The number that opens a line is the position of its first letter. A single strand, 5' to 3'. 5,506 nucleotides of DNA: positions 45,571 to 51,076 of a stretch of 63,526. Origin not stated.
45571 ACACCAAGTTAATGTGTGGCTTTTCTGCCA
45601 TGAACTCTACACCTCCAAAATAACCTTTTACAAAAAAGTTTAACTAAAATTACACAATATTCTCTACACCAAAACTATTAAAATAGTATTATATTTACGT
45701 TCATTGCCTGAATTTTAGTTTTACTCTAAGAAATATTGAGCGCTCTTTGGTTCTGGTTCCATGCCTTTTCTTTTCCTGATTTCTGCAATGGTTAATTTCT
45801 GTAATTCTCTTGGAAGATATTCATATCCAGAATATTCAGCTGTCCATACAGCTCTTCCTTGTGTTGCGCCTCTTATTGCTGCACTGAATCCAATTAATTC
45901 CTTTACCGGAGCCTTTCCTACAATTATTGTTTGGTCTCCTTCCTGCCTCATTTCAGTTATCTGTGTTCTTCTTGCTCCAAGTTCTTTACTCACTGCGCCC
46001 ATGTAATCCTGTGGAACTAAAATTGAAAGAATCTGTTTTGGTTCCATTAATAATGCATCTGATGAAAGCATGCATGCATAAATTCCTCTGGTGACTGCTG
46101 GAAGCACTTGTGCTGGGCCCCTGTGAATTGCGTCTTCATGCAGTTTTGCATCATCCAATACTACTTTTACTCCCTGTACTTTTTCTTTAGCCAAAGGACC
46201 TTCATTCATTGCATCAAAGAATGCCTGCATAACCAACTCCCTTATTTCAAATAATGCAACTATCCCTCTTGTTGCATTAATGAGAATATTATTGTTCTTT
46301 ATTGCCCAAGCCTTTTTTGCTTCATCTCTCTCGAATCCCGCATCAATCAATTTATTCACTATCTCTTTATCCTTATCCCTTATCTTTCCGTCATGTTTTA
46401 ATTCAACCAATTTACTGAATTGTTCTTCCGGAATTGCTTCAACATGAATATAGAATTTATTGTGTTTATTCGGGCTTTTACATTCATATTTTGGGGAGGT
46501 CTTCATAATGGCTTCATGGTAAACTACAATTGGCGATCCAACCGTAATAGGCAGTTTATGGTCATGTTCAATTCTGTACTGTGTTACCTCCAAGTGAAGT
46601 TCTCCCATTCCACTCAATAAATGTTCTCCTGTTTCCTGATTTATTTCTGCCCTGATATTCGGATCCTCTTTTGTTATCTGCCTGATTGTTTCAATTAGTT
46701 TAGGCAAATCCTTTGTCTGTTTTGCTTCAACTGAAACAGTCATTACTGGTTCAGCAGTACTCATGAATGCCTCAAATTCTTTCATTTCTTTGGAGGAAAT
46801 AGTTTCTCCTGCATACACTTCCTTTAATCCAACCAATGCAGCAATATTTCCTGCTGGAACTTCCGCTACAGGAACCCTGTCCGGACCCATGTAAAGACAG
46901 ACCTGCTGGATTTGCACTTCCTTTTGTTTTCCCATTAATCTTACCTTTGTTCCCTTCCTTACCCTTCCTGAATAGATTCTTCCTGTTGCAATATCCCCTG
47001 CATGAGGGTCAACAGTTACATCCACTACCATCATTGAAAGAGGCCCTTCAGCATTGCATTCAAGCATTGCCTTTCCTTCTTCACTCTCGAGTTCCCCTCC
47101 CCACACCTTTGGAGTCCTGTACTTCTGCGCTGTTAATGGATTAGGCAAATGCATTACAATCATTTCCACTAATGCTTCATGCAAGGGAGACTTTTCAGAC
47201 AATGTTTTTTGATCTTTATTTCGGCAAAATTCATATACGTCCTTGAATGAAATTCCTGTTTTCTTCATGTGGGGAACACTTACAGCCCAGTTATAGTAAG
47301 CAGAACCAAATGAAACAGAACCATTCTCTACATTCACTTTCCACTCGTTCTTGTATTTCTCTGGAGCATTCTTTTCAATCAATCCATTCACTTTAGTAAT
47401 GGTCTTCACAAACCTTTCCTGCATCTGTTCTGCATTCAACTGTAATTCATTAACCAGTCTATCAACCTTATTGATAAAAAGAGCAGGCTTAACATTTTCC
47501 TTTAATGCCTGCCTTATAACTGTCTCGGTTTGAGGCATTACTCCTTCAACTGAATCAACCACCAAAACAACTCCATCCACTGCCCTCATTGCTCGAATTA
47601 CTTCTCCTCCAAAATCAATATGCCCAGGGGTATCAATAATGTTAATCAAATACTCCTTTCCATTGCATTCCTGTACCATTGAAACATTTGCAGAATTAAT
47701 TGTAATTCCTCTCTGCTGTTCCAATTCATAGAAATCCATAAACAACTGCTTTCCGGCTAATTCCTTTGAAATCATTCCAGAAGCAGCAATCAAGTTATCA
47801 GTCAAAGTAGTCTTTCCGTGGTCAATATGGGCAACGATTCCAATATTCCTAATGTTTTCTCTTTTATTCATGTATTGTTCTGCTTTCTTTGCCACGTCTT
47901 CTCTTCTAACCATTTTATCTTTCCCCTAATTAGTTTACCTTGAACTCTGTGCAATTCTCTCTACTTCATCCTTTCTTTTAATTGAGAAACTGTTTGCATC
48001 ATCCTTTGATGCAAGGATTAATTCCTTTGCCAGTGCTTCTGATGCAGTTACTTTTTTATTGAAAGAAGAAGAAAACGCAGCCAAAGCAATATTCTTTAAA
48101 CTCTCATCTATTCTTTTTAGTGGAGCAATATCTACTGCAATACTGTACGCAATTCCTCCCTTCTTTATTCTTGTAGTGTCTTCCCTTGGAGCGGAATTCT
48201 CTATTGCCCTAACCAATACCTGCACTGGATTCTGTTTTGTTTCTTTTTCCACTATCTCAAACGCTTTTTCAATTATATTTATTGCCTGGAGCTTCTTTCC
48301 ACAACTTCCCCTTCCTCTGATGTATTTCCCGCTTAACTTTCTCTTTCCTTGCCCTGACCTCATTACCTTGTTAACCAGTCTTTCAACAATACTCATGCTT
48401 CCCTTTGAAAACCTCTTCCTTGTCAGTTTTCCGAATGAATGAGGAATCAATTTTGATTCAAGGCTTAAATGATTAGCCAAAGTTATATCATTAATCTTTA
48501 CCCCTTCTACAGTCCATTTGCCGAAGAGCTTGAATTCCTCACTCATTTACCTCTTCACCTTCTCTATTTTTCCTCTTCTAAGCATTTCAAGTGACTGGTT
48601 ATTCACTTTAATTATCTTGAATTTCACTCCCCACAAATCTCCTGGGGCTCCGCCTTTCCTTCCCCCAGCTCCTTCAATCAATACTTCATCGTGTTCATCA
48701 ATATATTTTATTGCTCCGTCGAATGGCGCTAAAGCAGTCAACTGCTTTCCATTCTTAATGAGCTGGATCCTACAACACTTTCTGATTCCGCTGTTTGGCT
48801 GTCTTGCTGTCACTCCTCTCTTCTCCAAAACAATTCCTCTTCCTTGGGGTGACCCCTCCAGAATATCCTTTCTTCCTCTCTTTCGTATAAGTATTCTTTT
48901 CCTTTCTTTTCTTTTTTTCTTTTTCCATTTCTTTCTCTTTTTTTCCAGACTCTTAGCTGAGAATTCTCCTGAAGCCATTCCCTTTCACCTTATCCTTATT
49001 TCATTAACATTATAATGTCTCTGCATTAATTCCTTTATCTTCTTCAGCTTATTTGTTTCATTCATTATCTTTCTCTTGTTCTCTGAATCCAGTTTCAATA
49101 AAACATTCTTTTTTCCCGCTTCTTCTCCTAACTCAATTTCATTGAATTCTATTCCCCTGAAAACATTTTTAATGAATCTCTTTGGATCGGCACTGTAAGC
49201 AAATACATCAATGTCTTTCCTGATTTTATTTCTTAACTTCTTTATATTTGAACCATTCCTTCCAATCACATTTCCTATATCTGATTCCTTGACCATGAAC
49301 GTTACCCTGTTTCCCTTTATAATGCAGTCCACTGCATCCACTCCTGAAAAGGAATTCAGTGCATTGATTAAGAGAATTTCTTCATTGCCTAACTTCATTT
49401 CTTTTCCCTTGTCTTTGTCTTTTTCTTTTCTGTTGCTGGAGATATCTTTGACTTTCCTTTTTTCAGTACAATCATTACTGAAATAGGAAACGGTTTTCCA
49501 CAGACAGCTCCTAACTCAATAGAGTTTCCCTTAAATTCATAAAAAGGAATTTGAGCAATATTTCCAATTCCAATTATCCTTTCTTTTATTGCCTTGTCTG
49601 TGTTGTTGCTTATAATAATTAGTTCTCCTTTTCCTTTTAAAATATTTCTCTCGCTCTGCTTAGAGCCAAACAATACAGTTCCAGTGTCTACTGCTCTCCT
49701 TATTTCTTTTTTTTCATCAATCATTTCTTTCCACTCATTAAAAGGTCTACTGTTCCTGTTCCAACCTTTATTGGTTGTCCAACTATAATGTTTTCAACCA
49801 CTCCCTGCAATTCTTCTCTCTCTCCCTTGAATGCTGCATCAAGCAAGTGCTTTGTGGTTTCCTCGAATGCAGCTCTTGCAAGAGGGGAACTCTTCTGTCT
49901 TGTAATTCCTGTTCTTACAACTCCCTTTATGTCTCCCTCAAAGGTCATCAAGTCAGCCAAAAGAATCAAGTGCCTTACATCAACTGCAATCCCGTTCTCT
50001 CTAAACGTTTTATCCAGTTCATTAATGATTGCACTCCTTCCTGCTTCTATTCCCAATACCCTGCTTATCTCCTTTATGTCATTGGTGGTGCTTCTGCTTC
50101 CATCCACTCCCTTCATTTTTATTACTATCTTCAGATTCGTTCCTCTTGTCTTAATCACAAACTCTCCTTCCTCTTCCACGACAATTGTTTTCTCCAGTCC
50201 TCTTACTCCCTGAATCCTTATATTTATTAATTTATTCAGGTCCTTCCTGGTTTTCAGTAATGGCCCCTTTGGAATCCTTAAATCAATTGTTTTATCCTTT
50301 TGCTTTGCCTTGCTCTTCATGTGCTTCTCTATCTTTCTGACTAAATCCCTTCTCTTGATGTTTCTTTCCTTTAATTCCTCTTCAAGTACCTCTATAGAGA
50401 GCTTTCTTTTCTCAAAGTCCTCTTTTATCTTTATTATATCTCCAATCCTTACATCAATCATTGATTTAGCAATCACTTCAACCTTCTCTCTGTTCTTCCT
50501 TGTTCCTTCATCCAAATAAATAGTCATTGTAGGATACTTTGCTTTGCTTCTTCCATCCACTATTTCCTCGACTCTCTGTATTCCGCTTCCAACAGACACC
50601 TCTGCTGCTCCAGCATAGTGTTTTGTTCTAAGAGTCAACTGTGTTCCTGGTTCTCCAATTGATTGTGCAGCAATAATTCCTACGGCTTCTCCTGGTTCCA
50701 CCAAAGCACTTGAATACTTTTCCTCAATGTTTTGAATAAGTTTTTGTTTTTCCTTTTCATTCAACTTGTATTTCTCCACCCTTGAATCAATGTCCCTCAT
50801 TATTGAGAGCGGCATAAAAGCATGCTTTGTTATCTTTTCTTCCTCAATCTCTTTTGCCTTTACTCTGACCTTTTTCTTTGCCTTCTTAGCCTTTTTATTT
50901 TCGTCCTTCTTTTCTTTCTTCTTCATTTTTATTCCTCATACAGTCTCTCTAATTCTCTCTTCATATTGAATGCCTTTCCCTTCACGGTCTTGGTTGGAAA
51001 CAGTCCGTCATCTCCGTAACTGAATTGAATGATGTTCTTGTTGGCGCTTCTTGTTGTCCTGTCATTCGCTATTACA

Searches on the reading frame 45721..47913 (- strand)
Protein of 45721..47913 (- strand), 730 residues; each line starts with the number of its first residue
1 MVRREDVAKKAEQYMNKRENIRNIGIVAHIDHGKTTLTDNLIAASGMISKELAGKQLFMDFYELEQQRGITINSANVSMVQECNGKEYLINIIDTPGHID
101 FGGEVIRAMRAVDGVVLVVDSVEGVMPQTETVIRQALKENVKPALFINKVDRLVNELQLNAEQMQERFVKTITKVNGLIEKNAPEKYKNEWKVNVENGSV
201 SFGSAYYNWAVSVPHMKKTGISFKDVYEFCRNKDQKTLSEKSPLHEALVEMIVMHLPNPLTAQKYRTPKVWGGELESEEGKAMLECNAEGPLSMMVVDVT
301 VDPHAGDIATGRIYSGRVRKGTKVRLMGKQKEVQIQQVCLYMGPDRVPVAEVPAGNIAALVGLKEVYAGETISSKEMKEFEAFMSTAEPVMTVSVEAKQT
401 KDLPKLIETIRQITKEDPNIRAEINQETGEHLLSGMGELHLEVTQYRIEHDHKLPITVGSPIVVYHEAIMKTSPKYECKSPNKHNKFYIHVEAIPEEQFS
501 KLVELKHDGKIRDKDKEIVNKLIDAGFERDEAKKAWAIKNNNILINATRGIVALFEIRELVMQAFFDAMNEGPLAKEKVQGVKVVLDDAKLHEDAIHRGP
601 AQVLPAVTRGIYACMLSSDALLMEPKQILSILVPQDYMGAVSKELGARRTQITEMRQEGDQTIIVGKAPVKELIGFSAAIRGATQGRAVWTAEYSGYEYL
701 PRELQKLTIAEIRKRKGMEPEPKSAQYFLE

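Call 65: search_protein_families(library=pfam, proteins=[window:45721-47913:-], max_evalue=0.001)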
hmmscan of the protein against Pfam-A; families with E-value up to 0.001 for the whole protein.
window:45721-47913:- (730 aa): 7 families
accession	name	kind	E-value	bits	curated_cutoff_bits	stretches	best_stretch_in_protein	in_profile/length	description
PF00009.33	GTP_EFTU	-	8.8e-59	198.7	26.5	1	19-257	1-187/188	Elongation factor Tu GTP binding domain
PF03764.24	EFG_IV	-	5.9e-23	81.4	24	1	511-618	9-120/121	Elongation factor G, domain IV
PF00679.30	EFG_C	-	2.2e-21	76.1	27.9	1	622-705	2-86/89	Elongation factor G C-terminus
PF14492.12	EFG_III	-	3.1e-21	75.6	27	1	387-459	2-74/75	Elongation Factor G, domain III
PF03144.31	GTP_EFTU_D2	-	8.8e-17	61.7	30.3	1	306-372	1-72/73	Elongation factor Tu domain 2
PF22042.2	EF-G_D2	-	2.5e-14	53.6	27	1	291-374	1-83/84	Elongation factor G domain 2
PF01926.29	MMR_HSR1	-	9e-06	26.2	21.9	1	24-149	2-113/113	50S ribosome-binding GTPase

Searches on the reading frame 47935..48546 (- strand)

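Call 65: search_protein_families(library=pfam, proteins=[window:47935-48546:-], max_evalue=0.001)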
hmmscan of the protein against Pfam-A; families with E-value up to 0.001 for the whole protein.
window:47935-48546:- (203 aa): 1 family
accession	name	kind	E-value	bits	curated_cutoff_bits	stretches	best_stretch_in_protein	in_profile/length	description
PF00177.27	Ribosomal_S7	-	8.7e-36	123.2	24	1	44-203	20-148/148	Ribosomal protein S7p/S5e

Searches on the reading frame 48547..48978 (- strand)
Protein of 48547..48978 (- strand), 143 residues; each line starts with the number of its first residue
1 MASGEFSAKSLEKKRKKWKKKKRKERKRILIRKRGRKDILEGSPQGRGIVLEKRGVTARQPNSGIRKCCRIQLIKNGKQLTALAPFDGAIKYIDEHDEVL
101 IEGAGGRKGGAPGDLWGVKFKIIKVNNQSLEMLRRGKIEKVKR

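Call 65: search_protein_families(library=pfam, proteins=[window:48547-48978:-], max_evalue=0.001)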
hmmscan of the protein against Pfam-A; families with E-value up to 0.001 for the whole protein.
window:48547-48978:- (143 aa): 1 family
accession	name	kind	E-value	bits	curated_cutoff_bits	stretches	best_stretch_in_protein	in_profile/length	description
PF00164.32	Ribosom_S12_S23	-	7.7e-38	129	22.3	1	36-143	4-110/110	Ribosomal protein S12/S23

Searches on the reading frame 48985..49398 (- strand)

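Call 65: search_protein_families(library=pfam, proteins=[window:48985-49398:-], max_evalue=0.001)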
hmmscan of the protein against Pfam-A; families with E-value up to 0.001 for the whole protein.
window:48985-49398:- (137 aa): 4 families
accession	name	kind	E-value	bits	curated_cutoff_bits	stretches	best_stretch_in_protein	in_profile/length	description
PF13184.12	KH_5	-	3.1e-12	46.9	27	1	29-89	2-68/69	NusA-like KH domain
PF07650.23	KH_2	-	1.4e-10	41.2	22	1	20-68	13-63/78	KH domain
PF00013.35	KH_1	-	1.1e-05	25.5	21.5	1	32-58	2-28/66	KH domain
PF13083.13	KH_KhpA-B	-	0.00054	20.3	32.1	0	28-56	27-55/73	KhpA/KhpB, KH domain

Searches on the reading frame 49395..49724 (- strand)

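Call 65: search_protein_families(library=pfam, proteins=[window:49395-49724:-], max_evalue=0.001)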
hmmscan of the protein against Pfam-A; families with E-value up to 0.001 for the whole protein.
window:49395-49724:- (109 aa): 1 family
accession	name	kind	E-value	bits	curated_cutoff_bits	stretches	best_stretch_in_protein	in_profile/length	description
PF01248.31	Ribosomal_L7Ae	-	4.4e-14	52.4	22.1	1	5-94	4-93/95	Ribosomal protein L7Ae/L30e/S12e/Gadd45 family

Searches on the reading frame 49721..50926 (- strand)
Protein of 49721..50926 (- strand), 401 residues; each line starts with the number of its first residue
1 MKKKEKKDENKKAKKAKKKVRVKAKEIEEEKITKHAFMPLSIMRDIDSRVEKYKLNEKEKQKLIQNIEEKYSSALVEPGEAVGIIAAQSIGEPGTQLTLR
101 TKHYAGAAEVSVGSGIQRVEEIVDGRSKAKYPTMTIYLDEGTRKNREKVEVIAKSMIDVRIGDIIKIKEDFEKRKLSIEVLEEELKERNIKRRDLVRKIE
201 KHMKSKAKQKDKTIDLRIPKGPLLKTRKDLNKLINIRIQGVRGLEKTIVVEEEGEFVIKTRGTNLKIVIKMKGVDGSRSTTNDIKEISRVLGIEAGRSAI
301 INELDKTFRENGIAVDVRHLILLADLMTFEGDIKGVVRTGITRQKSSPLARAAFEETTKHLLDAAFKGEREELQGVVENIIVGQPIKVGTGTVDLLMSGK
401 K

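Call 66: search_protein_families(library=pfam, proteins=[window:49721-50926:-], max_evalue=0.001)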
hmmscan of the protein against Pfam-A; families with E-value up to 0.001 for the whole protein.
window:49721-50926:- (401 aa): 1 family
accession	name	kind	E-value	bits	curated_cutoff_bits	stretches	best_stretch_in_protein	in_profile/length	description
PF04998.22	RNA_pol_Rpb1_5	-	1.6e-49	169.2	28.5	1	50-347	44-265/267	RNA polymerase Rpb1, domain 5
